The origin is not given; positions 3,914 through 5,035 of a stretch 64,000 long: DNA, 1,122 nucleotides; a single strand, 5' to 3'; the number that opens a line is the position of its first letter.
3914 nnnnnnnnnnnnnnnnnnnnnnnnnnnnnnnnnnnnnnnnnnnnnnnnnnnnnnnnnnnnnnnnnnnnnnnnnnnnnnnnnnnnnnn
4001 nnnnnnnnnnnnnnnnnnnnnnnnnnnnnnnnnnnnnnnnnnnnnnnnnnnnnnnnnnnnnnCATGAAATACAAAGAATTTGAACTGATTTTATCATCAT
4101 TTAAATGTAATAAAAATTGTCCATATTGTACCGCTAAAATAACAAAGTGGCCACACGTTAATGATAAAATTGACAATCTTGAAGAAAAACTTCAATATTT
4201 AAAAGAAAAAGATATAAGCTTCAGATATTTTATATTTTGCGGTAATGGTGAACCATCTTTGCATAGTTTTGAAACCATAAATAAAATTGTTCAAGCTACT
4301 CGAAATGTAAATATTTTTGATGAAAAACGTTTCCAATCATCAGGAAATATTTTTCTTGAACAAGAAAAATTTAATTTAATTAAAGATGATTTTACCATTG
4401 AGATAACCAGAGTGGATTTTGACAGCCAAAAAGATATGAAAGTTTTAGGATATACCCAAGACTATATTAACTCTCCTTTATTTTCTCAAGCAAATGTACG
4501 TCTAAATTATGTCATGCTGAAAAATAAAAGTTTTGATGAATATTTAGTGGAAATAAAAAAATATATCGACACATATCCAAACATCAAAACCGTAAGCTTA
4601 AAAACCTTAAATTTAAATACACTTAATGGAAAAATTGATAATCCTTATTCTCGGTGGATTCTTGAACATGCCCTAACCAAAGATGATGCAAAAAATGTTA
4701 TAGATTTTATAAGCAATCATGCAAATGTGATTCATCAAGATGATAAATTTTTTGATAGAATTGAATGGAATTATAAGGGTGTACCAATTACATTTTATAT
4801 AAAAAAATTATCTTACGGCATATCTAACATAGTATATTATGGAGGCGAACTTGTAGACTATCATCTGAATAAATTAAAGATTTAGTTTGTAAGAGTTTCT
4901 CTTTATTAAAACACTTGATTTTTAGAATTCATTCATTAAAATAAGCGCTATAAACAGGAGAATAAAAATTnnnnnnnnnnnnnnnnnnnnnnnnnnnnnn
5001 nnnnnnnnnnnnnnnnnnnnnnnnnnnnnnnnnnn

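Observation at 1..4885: Recombinase-adjacent six-gene operon of nucleotide-tailoring enzymes: candidate undescribed nucleoside salvage/modification (or anti-viral nucleotide) module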

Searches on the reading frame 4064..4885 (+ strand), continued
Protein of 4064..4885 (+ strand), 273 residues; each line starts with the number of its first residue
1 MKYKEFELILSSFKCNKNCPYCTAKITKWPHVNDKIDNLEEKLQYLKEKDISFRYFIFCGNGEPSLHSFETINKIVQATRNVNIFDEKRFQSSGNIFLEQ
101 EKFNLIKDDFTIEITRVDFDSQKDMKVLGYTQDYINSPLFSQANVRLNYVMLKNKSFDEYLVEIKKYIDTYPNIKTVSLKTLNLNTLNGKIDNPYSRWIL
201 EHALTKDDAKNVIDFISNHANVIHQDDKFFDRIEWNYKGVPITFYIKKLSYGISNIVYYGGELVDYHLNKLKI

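Call 87: search_protein_representatives(alignment_id=A1)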
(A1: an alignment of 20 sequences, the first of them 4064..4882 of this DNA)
Query: 20 sequences, 273 profile positions. Proteins with E-value up to 0.001 (for the whole library): 103; up to 1e-10: 84; up to 1e-30: 45. The best 103 are listed.
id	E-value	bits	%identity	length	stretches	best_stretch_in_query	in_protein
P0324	4.7e-149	511.4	-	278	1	1-273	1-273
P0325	4.8e-97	340.9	-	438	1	1-271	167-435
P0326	1.2e-78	280.6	-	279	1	2-273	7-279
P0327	1.1e-75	270.8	-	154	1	125-273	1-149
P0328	6.9e-74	264.9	-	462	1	3-273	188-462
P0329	2.5e-68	246.7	-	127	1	1-126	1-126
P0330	7.3e-68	245.2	-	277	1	2-273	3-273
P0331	8.9e-67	241.6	-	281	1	2-273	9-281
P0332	3.2e-66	239.8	-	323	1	3-270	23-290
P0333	1.4e-65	237.6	-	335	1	3-271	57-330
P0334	1.4e-64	234.4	-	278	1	2-271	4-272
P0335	8.4e-64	231.8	-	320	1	3-270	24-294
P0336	2.4e-62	227.1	-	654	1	2-272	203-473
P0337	2.9e-61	223.5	-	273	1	4-273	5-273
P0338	5.9e-61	222.5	-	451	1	3-272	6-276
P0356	3.2e-38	148.0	-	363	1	88-271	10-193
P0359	3.1e-35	138.2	-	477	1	1-223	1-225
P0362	2.3e-34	135.3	-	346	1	5-217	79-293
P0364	1.2e-33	132.9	-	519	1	4-272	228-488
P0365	4.9e-33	131.0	-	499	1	5-219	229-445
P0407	4.0e-11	59.1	-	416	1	1-223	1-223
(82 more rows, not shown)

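Call 88: search_protein_families(library=pfam, proteins=[P0325, P0328, P0336, P0338, P0364, P0365, P0359, P0407, P0362, P0356], max_evalue=0.01)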
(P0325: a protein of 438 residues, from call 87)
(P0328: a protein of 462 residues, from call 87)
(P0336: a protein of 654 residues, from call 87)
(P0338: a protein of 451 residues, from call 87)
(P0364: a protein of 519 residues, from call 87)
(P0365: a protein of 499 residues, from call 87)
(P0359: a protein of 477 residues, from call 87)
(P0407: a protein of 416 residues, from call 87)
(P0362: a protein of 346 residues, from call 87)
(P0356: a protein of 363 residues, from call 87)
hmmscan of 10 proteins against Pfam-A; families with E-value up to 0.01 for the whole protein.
P0325 (438 aa): 5 families
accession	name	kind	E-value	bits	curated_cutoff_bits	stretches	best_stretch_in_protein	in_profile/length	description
PF18306.6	LDcluster4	-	0.00017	21.7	26.3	1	75-124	85-125/151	SLOG cluster4 family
PF05014.21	Nuc_deoxyrib_tr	-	0.00018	22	28.8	1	70-124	47-102/117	Nucleoside 2-deoxyribosyltransferase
PF04055.27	Radical_SAM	-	0.00028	21.5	29.5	1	181-236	7-62/166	Radical SAM superfamily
PF15891.11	Nuc_deoxyri_tr2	-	0.0019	19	30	0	67-118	49-101/105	Nucleoside 2-deoxyribosyltransferase like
PF13353.11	Fer4_12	-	0.0084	16.8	22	0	180-262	14-93/137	4Fe-4S single cluster domain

P0328 (462 aa): 1 family
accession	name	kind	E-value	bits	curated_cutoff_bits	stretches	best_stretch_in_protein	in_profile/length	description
PF04055.27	Radical_SAM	-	4.6e-08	33.8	29.5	1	195-352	2-161/166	Radical SAM superfamily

P0336 (654 aa): 3 families
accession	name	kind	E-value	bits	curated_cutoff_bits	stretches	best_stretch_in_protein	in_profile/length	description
PF04055.27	Radical_SAM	-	0.00056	20.6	29.5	1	213-325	4-114/166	Radical SAM superfamily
PF15891.11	Nuc_deoxyri_tr2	-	0.00063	20.5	30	1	533-603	30-103/105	Nucleoside 2-deoxyribosyltransferase like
PF05014.21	Nuc_deoxyrib_tr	-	0.0098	16.5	28.8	0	536-604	31-99/117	Nucleoside 2-deoxyribosyltransferase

P0338 (451 aa): 2 families
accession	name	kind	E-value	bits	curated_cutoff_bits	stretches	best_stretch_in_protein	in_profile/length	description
PF04055.27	Radical_SAM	-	0.0014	19.3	29.5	1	15-136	4-125/166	Radical SAM superfamily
PF05014.21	Nuc_deoxyrib_tr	-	0.003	18.1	28.8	1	348-410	44-107/117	Nucleoside 2-deoxyribosyltransferase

P0364 (519 aa): 12 families
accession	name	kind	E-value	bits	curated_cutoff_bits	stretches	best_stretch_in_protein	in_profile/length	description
PF02224.24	Cytidylate_kin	-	7.4e-15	55.7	26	1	7-221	1-209/211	Cytidylate kinase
PF13238.12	AAA_18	-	4.4e-08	34.1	29.4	1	7-176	1-119/128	AAA domain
PF04055.27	Radical_SAM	-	3e-06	27.9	29.5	1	236-351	4-115/166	Radical SAM superfamily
PF13207.12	AAA_17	-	8.4e-05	23.3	27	1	10-59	1-47/136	AAA domain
PF02223.23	Thymidylate_kin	-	0.00024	21.3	27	0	149-214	119-182/185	Thymidylate kinase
PF01202.28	SKI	-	0.00064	20.3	22.1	0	150-221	87-158/159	Shikimate kinase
PF24883.2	NPHP3_N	-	0.00066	20.3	24.8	0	3-31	21-49/164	Nephrocystin 3, N-terminal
PF20720.3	nSTAND3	-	0.0022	18.1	27.2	1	2-24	15-37/155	Novel STAND NTPase 3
PF00005.33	ABC_tran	-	0.0035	18.4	25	0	2-29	9-36/137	ABC transporter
PF13173.12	AAA_14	-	0.0038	17.7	27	0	3-39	1-40/129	AAA domain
PF13353.11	Fer4_12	-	0.0066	17.2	22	0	238-328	14-99/137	4Fe-4S single cluster domain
PF13401.12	AAA_22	-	0.0089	16.8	27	0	3-35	4-33/130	AAA domain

P0365 (499 aa): 5 families
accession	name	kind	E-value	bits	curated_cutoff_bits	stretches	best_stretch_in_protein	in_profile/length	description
PF02224.24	Cytidylate_kin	-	2.2e-09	37.8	26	1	6-219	1-210/211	Cytidylate kinase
PF13189.12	Cytidylate_kin2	-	1.8e-05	25.5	28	1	99-187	70-152/176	Cytidylate kinase-like family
PF13238.12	AAA_18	-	2e-05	25.5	29.4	1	6-164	1-109/128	AAA domain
PF04055.27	Radical_SAM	-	3.7e-05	24.4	29.5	1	236-319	4-86/166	Radical SAM superfamily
PF13207.12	AAA_17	-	0.00069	20.4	27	1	10-88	2-79/136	AAA domain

P0359 (477 aa): 1 family
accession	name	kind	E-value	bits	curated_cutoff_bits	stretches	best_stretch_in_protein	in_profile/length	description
PF04055.27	Radical_SAM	-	9.1e-08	32.9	29.5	1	15-134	6-124/166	Radical SAM superfamily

P0407 (416 aa): 0 families

P0362 (346 aa): 2 families
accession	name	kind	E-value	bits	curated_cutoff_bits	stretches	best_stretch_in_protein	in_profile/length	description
PF04055.27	Radical_SAM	-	1.7e-05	25.5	29.5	1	87-157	5-74/166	Radical SAM superfamily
PF13353.11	Fer4_12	-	0.0027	18.4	22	1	88-172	14-94/137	4Fe-4S single cluster domain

P0356 (363 aa): 0 families
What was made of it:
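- NDT-rSAM fusions are P0325, P0336 and P0338 (call 88). Cytidylate-kinase-rSAM fusions exist in the family (call 88). CMP-kinase fusions recall the viperin-CMPK2 pairing (call 88).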

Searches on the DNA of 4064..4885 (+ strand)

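Call 96: search_rna_families(sources=[L093, L192, L194, L196, L197, L081, L083, L089, L098], threshold=gathering)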
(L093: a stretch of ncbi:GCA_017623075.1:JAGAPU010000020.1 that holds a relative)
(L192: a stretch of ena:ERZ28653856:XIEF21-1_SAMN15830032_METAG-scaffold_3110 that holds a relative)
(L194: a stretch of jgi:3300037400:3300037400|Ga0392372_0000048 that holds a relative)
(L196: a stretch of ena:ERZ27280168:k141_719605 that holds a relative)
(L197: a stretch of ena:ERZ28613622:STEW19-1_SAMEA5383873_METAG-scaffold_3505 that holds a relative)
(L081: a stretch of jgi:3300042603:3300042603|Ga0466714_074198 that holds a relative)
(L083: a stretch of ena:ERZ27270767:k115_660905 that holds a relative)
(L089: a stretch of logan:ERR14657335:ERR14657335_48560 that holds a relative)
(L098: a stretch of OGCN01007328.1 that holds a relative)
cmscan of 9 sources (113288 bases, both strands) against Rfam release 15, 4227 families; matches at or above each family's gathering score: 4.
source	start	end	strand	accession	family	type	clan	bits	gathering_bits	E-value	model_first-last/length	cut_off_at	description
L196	14213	14285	-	RF00005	tRNA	Gene; tRNA;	CL00001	67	29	3.6e-12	1-71/71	no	tRNA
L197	3842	3914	+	RF00005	tRNA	Gene; tRNA;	CL00001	66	29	6.8e-12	1-71/71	no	tRNA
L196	14134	14205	-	RF00005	tRNA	Gene; tRNA;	CL00001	63.2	29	4.2e-11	1-71/71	no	tRNA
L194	13322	13392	+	RF00005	tRNA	Gene; tRNA;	CL00001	63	29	4.7e-11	1-71/71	no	tRNA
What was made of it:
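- On NAD+-I / NAD+-II riboswitch classes: There is nothing at gathering score in type-B loci (call 96).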
